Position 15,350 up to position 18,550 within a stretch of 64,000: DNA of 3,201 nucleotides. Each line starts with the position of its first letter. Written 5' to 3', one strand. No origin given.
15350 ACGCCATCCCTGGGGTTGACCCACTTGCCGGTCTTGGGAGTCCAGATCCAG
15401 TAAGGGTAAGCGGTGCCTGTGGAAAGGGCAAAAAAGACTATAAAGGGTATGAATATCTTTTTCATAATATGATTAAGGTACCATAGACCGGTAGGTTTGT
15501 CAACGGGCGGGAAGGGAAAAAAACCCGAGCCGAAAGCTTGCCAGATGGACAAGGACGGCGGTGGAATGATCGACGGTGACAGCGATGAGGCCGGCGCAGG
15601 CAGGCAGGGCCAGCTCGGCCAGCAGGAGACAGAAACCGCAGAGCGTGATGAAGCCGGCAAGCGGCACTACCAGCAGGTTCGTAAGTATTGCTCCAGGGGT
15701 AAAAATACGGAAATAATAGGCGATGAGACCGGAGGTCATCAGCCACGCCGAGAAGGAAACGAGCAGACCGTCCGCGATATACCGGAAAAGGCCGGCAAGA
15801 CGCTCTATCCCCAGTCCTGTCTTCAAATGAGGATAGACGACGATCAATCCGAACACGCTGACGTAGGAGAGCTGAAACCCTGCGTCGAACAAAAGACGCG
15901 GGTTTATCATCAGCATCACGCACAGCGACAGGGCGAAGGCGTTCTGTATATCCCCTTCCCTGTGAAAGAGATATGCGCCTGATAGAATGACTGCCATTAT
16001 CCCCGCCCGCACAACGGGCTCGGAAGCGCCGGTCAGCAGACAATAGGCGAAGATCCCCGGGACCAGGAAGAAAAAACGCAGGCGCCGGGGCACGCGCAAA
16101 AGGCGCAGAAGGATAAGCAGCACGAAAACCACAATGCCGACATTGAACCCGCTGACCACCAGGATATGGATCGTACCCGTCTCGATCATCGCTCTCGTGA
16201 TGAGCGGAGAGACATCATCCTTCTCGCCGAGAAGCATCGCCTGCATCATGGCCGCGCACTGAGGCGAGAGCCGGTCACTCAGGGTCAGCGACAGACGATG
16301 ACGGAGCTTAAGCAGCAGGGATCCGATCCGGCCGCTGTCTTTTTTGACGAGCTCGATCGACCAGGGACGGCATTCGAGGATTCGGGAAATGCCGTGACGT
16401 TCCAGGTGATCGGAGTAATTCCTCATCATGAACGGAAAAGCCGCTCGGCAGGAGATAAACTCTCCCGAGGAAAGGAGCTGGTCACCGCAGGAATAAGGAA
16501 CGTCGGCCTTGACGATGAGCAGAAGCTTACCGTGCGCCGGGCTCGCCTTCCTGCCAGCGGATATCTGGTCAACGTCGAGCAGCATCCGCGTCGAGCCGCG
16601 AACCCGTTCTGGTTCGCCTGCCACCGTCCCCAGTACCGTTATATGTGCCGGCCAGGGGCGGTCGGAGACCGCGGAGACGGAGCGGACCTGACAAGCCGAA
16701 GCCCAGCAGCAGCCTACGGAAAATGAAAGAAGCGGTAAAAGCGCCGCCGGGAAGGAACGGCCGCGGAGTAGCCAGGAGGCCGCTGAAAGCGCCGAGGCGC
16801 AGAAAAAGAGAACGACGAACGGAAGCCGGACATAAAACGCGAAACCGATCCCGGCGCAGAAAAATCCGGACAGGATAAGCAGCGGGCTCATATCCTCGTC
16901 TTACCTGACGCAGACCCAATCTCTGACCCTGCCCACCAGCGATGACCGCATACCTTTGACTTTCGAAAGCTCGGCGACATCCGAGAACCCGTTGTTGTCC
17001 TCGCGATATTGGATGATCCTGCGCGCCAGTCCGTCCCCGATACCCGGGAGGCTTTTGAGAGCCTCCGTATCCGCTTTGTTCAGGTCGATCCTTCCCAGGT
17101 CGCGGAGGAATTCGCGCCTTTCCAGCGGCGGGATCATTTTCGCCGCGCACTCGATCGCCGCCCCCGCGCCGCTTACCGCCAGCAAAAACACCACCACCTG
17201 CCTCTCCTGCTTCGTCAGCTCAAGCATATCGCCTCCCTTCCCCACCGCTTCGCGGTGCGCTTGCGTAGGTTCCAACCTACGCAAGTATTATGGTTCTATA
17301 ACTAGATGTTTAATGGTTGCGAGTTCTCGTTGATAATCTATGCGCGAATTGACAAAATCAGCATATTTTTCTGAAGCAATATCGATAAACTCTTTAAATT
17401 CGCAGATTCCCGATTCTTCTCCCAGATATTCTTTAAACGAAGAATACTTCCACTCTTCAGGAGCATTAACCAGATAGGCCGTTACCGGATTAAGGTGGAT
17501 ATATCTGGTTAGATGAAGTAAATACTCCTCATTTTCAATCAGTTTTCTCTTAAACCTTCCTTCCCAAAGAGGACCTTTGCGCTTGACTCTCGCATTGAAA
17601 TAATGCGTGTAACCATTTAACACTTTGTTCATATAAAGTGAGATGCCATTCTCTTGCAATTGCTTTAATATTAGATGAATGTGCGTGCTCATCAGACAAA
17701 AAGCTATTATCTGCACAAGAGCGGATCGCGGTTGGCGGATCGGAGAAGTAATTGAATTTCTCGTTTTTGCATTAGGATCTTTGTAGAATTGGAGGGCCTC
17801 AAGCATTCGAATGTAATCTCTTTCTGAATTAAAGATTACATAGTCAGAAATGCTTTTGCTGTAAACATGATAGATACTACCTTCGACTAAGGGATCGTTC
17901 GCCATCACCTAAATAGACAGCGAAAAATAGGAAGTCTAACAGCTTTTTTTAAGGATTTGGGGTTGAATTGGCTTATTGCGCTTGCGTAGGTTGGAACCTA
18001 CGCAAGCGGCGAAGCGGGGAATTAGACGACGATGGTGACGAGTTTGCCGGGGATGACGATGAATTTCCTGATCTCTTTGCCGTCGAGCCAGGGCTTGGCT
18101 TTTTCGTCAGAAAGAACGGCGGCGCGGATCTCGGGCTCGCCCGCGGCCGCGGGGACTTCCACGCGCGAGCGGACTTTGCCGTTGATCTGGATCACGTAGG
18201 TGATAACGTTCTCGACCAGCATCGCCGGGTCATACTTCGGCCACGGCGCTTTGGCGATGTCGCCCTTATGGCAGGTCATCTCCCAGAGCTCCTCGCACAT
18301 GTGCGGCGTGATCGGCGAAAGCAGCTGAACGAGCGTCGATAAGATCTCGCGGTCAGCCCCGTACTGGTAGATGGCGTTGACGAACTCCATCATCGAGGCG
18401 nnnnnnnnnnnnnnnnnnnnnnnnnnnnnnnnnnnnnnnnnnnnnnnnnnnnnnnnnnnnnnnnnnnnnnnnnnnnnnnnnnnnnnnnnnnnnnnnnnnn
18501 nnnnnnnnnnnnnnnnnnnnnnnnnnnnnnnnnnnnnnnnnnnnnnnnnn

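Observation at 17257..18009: Compact RAYT (REP-associated tyrosine transposase) unit with inverted REP hairpins inserted between comEA and leuS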

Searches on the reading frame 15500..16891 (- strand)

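Call 3: search_protein_families(library=pfam, proteins=[window:15500-16891:-], max_evalue=0.01)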
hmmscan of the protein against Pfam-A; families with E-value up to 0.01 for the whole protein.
window:15500-16891:- (463 aa): 2 families
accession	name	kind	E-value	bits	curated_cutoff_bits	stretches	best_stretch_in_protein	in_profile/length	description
PF03772.21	Competence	-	4.4e-50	171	23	1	219-453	1-234/270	Competence protein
PF13567.11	DUF4131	-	1.1e-12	48.3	31.6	1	22-172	4-157/165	Domain of unknown function (DUF4131)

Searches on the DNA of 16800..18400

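Call 45: search_rna_families(source=window, start=16800, end=18400, threshold=evalue, max_evalue=1)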
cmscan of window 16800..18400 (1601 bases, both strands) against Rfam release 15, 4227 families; matches with E-value up to 1: 2.
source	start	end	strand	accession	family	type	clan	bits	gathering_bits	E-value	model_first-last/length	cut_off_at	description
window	17811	17841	-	RF00819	mir-246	Gene; miRNA;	-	20.1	60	0.44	21-51/72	no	mir-246 microRNA precursor family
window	17595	17668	+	RF03189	mir-1175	Gene; miRNA;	-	18.3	51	0.58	1-72/72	no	mir-1175 microRNA precursor family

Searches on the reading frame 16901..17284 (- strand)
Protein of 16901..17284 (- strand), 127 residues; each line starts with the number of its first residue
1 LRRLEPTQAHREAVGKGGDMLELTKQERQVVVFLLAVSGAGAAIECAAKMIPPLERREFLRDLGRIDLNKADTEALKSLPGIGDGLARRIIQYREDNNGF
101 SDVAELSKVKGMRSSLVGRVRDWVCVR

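Call 3: search_protein_families(library=pfam, proteins=[window:16901-17284:-], max_evalue=0.01)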
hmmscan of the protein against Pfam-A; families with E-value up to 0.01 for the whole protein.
window:16901-17284:- (127 aa): 6 families
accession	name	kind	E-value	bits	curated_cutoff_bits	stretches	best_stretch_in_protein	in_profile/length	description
PF12836.13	HHH_3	-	2.5e-17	63.2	27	1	65-124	5-64/65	Helix-hairpin-helix motif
PF00633.29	HHH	-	7.7e-06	25.9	24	1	68-93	5-30/30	Helix-hairpin-helix motif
PF14520.12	HHH_5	-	8.5e-05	23.4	27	1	67-92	28-53/57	Helix-hairpin-helix domain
PF21687.3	T2SSK_1st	-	0.00071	20.7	26.2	1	87-126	65-104/107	Type II secretion system (T2SS), protein K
PF03934.19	T2SSK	-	0.0024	18.6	24.2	1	68-114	3-49/63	Type II secretion system (T2SS), protein K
PF12826.13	HHH_2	-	0.0094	16.5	27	0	67-97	28-58/64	Helix-hairpin-helix motif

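Call 4: search_protein_families(library=ncbifam, proteins=[window:16901-17284:-], max_evalue=0.01)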
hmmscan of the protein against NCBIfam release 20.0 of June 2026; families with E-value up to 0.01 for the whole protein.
window:16901-17284:- (127 aa): 5 families
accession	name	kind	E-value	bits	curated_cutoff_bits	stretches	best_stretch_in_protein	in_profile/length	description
TIGR01259.1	comE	subfamily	2.2e-12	47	152.35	1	62-125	56-119/120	comEA protein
TIGR00426.1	TIGR00426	subfamily_domain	8e-11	41.9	53.1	1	65-124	7-67/69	competence protein ComEA helix-hairpin-helix repeat region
NF037980.1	T2SS_GspK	equivalog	0.0032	17.1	130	1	85-126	165-206/307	type II secretion system minor pseudopilin GspK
TIGR00084.2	ruvA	equivalog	0.0063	16.1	85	0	24-92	67-128/202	Holliday junction branch migration protein RuvA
TIGR03916.1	rSAM_link_UDG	hypoth_equivalog_domain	0.0099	15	343.5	0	66-98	322-354/415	putative DNA modification/repair radical SAM protein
